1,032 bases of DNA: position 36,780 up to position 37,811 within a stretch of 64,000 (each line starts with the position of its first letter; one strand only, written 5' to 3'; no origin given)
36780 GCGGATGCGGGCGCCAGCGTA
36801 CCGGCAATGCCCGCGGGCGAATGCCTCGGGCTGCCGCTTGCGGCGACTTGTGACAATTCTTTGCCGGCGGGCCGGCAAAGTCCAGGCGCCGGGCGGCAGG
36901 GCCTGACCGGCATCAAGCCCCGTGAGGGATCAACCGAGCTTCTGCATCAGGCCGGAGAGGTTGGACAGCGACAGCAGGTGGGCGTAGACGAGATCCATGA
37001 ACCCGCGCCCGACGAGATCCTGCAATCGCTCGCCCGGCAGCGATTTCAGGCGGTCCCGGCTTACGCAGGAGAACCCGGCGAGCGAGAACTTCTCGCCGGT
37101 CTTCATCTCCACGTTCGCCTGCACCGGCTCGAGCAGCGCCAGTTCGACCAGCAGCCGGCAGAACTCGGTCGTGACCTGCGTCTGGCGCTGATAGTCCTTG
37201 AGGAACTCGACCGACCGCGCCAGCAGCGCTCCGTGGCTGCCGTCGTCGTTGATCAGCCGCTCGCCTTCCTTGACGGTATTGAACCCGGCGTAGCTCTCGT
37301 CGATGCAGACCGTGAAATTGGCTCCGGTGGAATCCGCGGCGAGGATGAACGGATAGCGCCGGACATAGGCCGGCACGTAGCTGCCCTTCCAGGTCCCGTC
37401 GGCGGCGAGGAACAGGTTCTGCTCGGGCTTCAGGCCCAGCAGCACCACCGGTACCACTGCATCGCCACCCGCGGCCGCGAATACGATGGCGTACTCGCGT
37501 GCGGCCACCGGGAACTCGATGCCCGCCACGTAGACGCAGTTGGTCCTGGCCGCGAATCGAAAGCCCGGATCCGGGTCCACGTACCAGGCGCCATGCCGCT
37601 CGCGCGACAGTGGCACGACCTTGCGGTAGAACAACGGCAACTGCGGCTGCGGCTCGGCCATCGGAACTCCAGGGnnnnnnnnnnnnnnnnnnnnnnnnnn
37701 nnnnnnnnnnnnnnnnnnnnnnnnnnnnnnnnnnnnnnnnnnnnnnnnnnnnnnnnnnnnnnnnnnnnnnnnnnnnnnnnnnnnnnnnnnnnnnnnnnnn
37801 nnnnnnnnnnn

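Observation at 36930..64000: Candidate new system: parvulin-TpsB-giant TpsA-SapC operon facing an FHA-cyclase/PP2C/Ser-Thr kinase operon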

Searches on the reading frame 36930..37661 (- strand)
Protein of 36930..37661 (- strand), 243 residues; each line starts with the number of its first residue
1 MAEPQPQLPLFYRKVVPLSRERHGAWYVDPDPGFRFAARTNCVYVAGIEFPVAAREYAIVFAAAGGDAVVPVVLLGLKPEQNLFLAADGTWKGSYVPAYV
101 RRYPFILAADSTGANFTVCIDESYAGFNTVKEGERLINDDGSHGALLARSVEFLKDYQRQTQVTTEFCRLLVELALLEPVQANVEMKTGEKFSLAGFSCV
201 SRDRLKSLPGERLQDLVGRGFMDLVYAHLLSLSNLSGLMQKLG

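Call 4: search_protein_families(library=pfam, proteins=[window:36930-37661:-], max_evalue=0.01)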
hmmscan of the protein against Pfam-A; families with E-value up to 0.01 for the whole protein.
window:36930-37661:- (243 aa): 1 family
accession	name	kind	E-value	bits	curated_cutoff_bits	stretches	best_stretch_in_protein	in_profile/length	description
PF07277.16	SapC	-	3.5e-66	223.4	28.9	1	18-238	1-220/220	SapC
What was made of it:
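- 36930..37661 (-): SapC-family gene (243 aa), last gene of the leftward set. No signal peptide is evident by eye. Pfam PF07277, E 3.5e-66 (call 4).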

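Call 46: search_solved_structures(query=window:36930-37658:-, max_evalue=0.1, show_alignments=1)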
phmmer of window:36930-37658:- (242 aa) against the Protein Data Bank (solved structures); distinct sequences matched with E-value up to 0.1: 0.
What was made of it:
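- Tried and rejected: No PDB sequence match (call 46).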

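Call 51: find_homologous_proteins(query=window:36930-37658:-, max_evalue=0.00001)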
Query window:36930-37658:- (242 aa): 1139 proteins with E <= 0.00001 among 3168 candidates; the best 120 are listed.
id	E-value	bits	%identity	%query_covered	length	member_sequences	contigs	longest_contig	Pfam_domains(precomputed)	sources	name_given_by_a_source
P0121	3.7e-158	543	100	100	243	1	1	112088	PF07277.17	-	-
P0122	2.8e-117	409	72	99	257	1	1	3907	PF07277.17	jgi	jgi:hypothetical protein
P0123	1.5e-112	393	72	100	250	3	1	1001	PF07277.17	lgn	-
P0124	5.7e-111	388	67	100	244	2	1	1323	PF07277.17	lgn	-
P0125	7.4e-104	365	67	98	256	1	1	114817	PF07277.17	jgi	jgi:hypothetical protein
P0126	1.3e-101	357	66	97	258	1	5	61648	PF07277.17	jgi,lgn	-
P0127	3.0e-100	353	65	98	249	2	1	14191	PF07277.17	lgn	-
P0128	1.6e-97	344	60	100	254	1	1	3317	PF07277.17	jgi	-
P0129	8.5e-95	335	56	99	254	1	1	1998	PF07277.17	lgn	-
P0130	2.0e-94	334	64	97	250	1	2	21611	PF07277.17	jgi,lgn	jgi:hypothetical protein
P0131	2.0e-93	331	60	100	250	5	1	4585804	PF07277.17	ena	-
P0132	2.3e-93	331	61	97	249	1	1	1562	PF07277.17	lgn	-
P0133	1.7e-91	324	58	100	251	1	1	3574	PF07277.17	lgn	-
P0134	6.3e-89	316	58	97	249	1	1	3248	PF07277.17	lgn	-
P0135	2.1e-87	311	57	96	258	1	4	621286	PF07277.17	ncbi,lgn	-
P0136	7.4e-87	309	60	96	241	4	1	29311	PF07277.17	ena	-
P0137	1.4e-85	305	59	98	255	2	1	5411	PF07277.17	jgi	jgi:hypothetical protein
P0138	1.8e-85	305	57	97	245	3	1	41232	PF07277.17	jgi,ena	-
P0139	3.1e-85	304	58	100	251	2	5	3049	PF07277.17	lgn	-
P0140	4.6e-85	303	59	95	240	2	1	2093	PF07277.17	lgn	-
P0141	1.6e-84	302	57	97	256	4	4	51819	PF07277.17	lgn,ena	-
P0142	5.3e-84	300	56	98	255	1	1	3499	PF07277.17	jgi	jgi:hypothetical protein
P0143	6.2e-84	300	56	96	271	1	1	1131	PF07277.17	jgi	jgi:hypothetical protein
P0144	1.0e-83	299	54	98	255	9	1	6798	PF07277.17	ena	-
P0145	1.9e-83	298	56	98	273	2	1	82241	PF07277.17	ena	-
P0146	2.9e-83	297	57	98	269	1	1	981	PF07277.17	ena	-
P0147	3.0e-83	297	56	97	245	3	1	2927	PF07277.17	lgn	-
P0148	3.6e-83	297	55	99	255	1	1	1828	PF07277.17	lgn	-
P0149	4.1e-83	297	56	96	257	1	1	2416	PF07277.17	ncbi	-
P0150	4.6e-83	297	54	98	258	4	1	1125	PF07277.17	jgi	jgi:hypothetical protein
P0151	7.2e-83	296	53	96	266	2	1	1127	PF07277.17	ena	-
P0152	8.7e-83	296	55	99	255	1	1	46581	PF07277.17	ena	-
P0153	1.0e-82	296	55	96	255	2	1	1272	PF07277.17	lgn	-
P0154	1.1e-82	296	55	95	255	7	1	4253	PF07277.17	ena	-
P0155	1.2e-82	295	56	97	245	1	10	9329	PF07277.17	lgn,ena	-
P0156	1.2e-82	295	56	95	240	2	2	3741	PF07277.17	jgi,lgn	jgi:hypothetical protein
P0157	1.6e-82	295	58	95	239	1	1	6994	PF07277.17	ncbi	-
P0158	2.1e-82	295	55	96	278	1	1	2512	PF07277.17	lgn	-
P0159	2.3e-82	295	57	100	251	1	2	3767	PF07277.17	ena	-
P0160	2.6e-82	294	53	98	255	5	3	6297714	PF07277.17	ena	-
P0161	3.1e-82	294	55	100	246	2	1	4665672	PF07277.17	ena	-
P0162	3.3e-82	294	54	98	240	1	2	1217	PF07277.17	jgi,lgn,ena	-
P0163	3.3e-82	294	55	95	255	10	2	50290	PF07277.17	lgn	-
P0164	4.3e-82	294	57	98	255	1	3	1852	PF07277.17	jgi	jgi:hypothetical protein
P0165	5.3e-82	293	55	98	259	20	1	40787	PF07277.17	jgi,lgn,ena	-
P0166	5.8e-82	293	55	98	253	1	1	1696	PF07277.17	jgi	jgi:hypothetical protein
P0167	6.4e-82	293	54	97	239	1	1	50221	PF07277.17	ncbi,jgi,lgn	-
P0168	7.1e-82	293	54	100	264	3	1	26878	PF07277.17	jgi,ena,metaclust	jgi:hypothetical protein|metaclust:\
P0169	9.1e-82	293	53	100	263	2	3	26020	PF07277.17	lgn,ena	-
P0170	9.6e-82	293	56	98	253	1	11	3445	PF07277.17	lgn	-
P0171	1.1e-81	292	55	96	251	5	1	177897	PF07277.17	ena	-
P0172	1.5e-81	292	55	97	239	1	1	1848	PF07277.17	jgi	-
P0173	1.6e-81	292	55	95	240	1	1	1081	PF07277.17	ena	-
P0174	2.3e-81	291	55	97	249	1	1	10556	PF07277.17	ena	-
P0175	2.4e-81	291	53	97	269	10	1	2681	PF07277.17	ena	-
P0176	2.5e-81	291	55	97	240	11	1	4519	PF07277.17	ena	-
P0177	3.3e-81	291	55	97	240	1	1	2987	PF07277.17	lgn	-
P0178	3.5e-81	291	55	100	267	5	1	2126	PF07277.17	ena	-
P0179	3.6e-81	291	55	98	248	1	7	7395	PF07277.17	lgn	-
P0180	3.9e-81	291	54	98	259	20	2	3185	PF07277.17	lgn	-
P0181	4.0e-81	290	52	98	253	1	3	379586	PF07277.17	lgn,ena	-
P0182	4.3e-81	290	55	98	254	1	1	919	PF07277.17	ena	-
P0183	4.4e-81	290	54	96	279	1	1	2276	PF07277.17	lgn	-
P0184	5.4e-81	290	55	98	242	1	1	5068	PF07277.17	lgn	-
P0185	6.3e-81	290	56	98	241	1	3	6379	PF07277.17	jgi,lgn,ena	-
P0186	7.0e-81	290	56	98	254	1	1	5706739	PF07277.17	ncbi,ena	-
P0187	7.0e-81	290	54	97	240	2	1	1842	PF07277.17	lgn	-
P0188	7.3e-81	290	55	95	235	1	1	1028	PF07277.17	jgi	-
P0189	9.7e-81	289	54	100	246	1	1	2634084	PF07277.17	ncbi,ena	-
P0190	1.2e-80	289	53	98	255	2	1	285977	PF07277.17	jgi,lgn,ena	-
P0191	1.2e-80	289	54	98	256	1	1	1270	PF07277.17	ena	-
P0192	1.3e-80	289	55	98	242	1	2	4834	PF07277.17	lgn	-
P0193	1.7e-80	288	55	97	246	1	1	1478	PF07277.17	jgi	jgi:hypothetical protein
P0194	2.1e-80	288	55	97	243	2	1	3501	PF07277.17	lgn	-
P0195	2.2e-80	288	53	99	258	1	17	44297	PF07277.17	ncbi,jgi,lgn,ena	-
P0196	2.7e-80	288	55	99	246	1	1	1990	PF07277.17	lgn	-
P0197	3.1e-80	288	53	100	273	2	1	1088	PF07277.17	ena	-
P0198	3.3e-80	287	56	96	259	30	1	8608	PF07277.17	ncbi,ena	-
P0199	3.6e-80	287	53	98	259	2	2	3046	PF07277.17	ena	-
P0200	5.2e-80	287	55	99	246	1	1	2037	PF07277.17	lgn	-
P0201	5.3e-80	287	56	97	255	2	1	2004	PF07277.17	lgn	-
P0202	5.8e-80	287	54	100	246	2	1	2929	PF07277.17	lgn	-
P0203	5.9e-80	287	57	96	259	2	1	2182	PF07277.17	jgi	-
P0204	6.1e-80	287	54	99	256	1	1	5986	PF07277.17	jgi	jgi:hypothetical protein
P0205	6.2e-80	287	53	98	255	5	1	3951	PF07277.17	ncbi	-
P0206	6.8e-80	286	51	100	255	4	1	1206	PF07277.17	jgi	jgi:hypothetical protein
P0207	8.4e-80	286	54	96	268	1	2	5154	PF07277.17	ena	-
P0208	9.3e-80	286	54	99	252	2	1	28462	PF07277.17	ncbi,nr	ncbi:MAG: SapC family protein [Gammaproteobacteria bacterium]|nr:SapC family protein [Gammaproteobac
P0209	1.0e-79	286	53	97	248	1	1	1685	PF07277.17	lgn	-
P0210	1.0e-79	286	55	98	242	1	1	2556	PF07277.17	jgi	jgi:hypothetical protein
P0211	1.1e-79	286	54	99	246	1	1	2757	PF07277.17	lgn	-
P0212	1.1e-79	286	53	97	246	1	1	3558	PF07277.17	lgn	-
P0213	1.1e-79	286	54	96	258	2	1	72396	PF07277.17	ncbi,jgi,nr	ncbi:MAG TPA: SapC family protein [Gammaproteobacteria bacterium]|nr:SapC family protein [Gammaprote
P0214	1.2e-79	286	52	96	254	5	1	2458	PF07277.17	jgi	jgi:hypothetical protein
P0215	1.5e-79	285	54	98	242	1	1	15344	PF07277.17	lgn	-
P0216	2.2e-79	285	54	97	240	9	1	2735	PF07277.17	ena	-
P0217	2.2e-79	285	54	97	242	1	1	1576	PF07277.17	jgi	-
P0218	2.5e-79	285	52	100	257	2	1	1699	PF07277.17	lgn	-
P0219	2.5e-79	285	56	98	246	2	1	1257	PF07277.17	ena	-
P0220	2.8e-79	284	54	96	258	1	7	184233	PF07277.17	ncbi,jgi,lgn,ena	-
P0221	3.8e-79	284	54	97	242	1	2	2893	PF07277.17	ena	-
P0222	4.3e-79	284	55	97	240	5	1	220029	PF07277.17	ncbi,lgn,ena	-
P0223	4.7e-79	284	56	97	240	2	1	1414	PF07277.17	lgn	-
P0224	5.5e-79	283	55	99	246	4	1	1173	PF07277.17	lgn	-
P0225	7.4e-79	283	52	98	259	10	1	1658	PF07277.17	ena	-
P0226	7.8e-79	283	52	96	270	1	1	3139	PF07277.17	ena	-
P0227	8.0e-79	283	53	98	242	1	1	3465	PF07277.17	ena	-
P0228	8.8e-79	283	53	98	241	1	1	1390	PF07277.17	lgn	-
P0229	9.5e-79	283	54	97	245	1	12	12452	PF07277.17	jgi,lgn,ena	jgi:hypothetical protein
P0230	9.9e-79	283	52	98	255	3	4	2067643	PF07277.17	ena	-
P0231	1.1e-78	282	53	97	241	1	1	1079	PF07277.17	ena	-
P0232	1.2e-78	282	54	97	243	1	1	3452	PF07277.17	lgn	-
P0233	1.2e-78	282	55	95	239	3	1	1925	PF07277.17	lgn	-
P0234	1.3e-78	282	54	96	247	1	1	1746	PF07277.17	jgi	jgi:hypothetical protein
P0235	1.3e-78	282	54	98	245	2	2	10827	PF07277.17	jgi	jgi:hypothetical protein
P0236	1.4e-78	282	52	97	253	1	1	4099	PF07277.17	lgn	-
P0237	1.4e-78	282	55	97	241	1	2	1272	PF07277.17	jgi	jgi:hypothetical protein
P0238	1.5e-78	282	54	99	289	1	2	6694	PF07277.17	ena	-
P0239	1.5e-78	282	52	98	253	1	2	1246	PF07277.17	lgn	-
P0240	1.7e-78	282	55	98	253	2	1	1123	PF07277.17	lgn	-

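Call 52: find_encoding_contigs(protein=P0189, flank=10000, max_places=1)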
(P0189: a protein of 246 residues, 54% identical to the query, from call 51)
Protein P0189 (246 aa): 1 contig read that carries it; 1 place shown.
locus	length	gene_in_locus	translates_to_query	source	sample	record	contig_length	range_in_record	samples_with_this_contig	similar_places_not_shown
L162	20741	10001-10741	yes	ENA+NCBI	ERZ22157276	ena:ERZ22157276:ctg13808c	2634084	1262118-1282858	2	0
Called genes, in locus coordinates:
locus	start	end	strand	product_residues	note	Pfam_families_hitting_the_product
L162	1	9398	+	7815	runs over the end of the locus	PF18886:DUF5649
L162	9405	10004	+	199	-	-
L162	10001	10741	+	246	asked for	PF07277:SapC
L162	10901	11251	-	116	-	PF09361:Phasin_2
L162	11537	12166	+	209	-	PF01625:PMSR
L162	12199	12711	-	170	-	-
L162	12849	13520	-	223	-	PF18275:His_Me_b4a2, PF02945:Endonuclease_7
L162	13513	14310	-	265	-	PF13649:Methyltransf_25 (faint), PF01555:N6_N4_Mtase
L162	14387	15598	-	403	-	PF00268:Ribonuc_red_sm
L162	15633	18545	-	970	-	PF03477:ATP-cone, PF00317:Ribonuc_red_lgN, PF02867:Ribonuc_red_lgC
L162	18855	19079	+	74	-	-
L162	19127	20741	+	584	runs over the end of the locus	PF00364:Biotin_lipoyl, PF25984:BSH_YknX (faint), PF01134:GIDA (weak), PF07992:Pyr_redox_2, PF12831:FAD_oxidored, PF13738:Pyr_redox_3 (weak), PF00070:Pyr_redox, PF02852:Pyr_redox_dim, +2 more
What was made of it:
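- Flanks also differ within the common form (L162, call 52).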

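Call 53: find_encoding_contigs(protein=P0160, flank=10000, max_places=1)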
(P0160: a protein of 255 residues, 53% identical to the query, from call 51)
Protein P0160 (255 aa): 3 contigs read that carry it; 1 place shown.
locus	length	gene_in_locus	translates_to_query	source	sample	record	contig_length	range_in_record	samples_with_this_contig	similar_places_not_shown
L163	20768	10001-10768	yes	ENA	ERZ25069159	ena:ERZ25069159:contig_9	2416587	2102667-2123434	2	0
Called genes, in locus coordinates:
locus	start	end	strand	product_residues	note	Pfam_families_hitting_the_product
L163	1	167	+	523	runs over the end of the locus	PF07669:Eco57I (weak)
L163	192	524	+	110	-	-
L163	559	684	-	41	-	-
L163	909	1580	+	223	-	PF13643:DUF4145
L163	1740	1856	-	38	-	-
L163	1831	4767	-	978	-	PF12462:Helicase_IV_N (faint), PF00580:UvrD-helicase, PF13245:AAA_19, PF13361:UvrD_C, PF13538:UvrD_C_2 (faint), PF01396:Zn_ribbon_Top1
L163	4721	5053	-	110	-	-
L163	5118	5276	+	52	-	-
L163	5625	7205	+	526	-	-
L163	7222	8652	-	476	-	PF05598:DUF772, PF01609:DDE_Tnp_1, PF13751:DDE_Tnp_1_6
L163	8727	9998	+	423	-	-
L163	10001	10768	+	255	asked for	PF07277:SapC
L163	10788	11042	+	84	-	-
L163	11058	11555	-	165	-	PF08238:Sel1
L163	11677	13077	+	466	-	PF00330:Aconitase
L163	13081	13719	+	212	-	PF00694:Aconitase_C, PF27512:LeuD, PF27434:LeuD_C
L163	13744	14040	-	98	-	-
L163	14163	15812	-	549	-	PF00501:AMP-binding, PF13193:AMP-binding_C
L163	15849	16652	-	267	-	PF00378:ECH_1, PF16113:ECH_2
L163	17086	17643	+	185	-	PF07452:CHRD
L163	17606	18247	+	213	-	PF07452:CHRD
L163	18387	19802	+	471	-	PF00749:tRNA-synt_1c, PF19269:Anticodon_2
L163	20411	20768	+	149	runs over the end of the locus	-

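Call 54: find_encoding_contigs(protein=P0125, flank=10000, max_places=1)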
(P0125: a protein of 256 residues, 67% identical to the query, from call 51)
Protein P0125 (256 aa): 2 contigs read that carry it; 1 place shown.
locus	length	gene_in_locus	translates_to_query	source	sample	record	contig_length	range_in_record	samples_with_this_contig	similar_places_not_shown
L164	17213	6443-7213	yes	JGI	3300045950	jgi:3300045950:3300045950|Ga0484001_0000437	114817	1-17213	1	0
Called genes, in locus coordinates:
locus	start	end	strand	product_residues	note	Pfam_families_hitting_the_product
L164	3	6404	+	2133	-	?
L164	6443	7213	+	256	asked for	PF07277:SapC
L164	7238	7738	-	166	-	PF08238:Sel1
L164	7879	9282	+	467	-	PF00330:Aconitase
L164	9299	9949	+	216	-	PF00694:Aconitase_C, PF27512:LeuD, PF27434:LeuD_C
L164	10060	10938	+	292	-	PF08450:SGL, PF24684:Vgb_lyase (faint)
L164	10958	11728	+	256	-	PF00106:adh_short, PF01370:Epimerase (weak), PF13561:adh_short_C2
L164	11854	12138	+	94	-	-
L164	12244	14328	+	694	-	PF07715:Plug, PF00593:TonB_dep_Rec_b-barrel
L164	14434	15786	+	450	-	PF00202:Aminotran_3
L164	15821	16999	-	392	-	PF13527:Acetyltransf_9 (weak)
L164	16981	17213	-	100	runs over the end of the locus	PF00550:PP-binding (weak)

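Call 66: predict_structure(alignment_id=A3)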
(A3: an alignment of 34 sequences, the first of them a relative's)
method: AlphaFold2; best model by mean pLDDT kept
length: 243 residues; sequences in the alignment: 34
mean_pLDDT: 85.5   pTM: 0.77
mean pLDDT of the five models: 85.5, 80.8, 73.9, 73.0, 71.4
residues with pLDDT >= 90: 98; 70-90: 127; 50-70: 13; < 50: 5
segments of 3 or more residues with pLDDT < 50: 1-5
pLDDT, mean of each block of 10 residues (from residue 1): 46 79 85 82 90 95 89 91 91 90 75 78 78 82 87 83 92 95 79 85 97 96 96 91 81
secondary structure, 60 per line:
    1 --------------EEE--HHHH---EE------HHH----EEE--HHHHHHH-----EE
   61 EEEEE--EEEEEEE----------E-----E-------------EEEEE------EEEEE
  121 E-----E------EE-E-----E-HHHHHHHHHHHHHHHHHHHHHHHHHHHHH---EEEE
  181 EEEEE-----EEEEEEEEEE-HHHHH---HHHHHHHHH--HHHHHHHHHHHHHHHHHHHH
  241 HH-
elements in order: E15-17 H20-23 E42-44 H47-53 E59-65 E68-74 E105-109 E116-121 H145-173 E177-185 E191-200 H202-206 H210-218 H221-242

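Call 68: fold_search(model_id=the predicted structure, library=pdb)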
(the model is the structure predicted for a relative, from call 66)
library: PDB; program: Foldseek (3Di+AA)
matches with E <= 10: 504; with E <= 0.001: 0
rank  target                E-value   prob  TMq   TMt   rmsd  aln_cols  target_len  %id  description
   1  3j79_W                2.3e-01  0.12  0.10  0.14  25.7       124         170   14  Cryo-EM structure of the Plasmodium falciparum 80S ribosome bound to the anti-protozoan drug emetine, large subunit (released 2014-07-16)
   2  9j9h_W                3.2e-01  0.12  0.10  0.13  26.5       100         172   17  High-resolution cryo-EM structure of the Plasmodium falciparum 80S ribosome bound to RACK1 and E-tRNA (released 2025-06-04)
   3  3r0a_A                5.8e-01  0.21  0.14  0.25  12.2        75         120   15  Possible transcriptional regulator from Methanosarcina mazei Go1 (gi 21227196) (released 2011-03-23)
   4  8ip8_MA               6.1e-01  0.13  0.10  0.14  14.0        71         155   14  Wheat 80S ribosome stalled on AUG-Stop boron dependently (released 2024-02-21)
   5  9qbd_B                6.5e-01  0.18  0.15  0.27   9.4        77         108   16  Crystal structure of Brachyspira hampsonii PadR with Leu88 replaced by 3-aminotyrosine (released 2026-03-11)
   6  3jag_P                6.5e-01  0.14  0.10  0.15  13.8        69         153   14  Structure of a mammalian ribosomal termination complex with ABCE1, eRF1(AAQ), and the UAA stop codon (released 2015-08-12)
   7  8jiv_CP               8.2e-01  0.11  0.10  0.15  14.1        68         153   13  Atomic structure of wheat ribosome reveals unique features of the plant ribosomes (released 2024-03-27)
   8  8rjb_P                8.2e-01  0.07  0.10  0.13  15.9       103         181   12  Structure of the rabbit 80S ribosome stalled on a 2-TMD rhodopsin intermediate in complex with Sec61-RAMP4 (released 2024-01-24)
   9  5gpy_A                8.7e-01  0.15  0.14  0.17  11.3        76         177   13  Crystal structure of the human TFIIE complex (released 2016-11-02)
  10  7ohq_P                8.7e-01  0.08  0.10  0.13  24.9        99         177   10  Nog1-TAP associated immature ribosomal particle population C from S. cerevisiae (released 2021-11-03)
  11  6qik_U                9.2e-01  0.12  0.10  0.15  14.0        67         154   12  Cryo-EM structures of Lsg1-TAP pre-60S ribosomal particles (released 2019-06-26)
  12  7qep_M7               9.2e-01  0.02  0.10  0.13  18.4       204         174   10  Cryo-EM structure of the ribosome from Encephalitozoon cuniculi (released 2022-02-09)
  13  8pfr_QO               9.8e-01  0.08  0.10  0.14  25.9        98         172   10  Mouse RPL39L integrated into the yeast 60S ribosomal subunit (released 2024-06-26)
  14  6cmv_C                1.0e+00  0.14  0.14  0.25  12.0        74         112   18  Crystal structure of Archaeal Biofilm Regulator (AbfR2) from Sulfolobus acidocaldarius (released 2018-11-14)
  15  3jbn_AW               1.0e+00  0.11  0.10  0.14  14.1        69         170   17  Cryo-electron microscopy reconstruction of the Plasmodium falciparum 80S ribosome bound to P-tRNA (released 2015-10-14)
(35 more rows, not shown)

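Call 79: search_protein_families(library=ncbifam, proteins=[window:36930-37661:-], max_evalue=0.001)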
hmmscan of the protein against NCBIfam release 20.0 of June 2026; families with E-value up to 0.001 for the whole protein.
window:36930-37661:- (243 aa): 0 families

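Call 80: search_protein_families(library=padloc, proteins=[window:36930-37661:-], max_evalue=0.001)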
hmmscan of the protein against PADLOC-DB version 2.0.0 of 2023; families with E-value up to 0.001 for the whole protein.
window:36930-37661:- (243 aa): 0 families
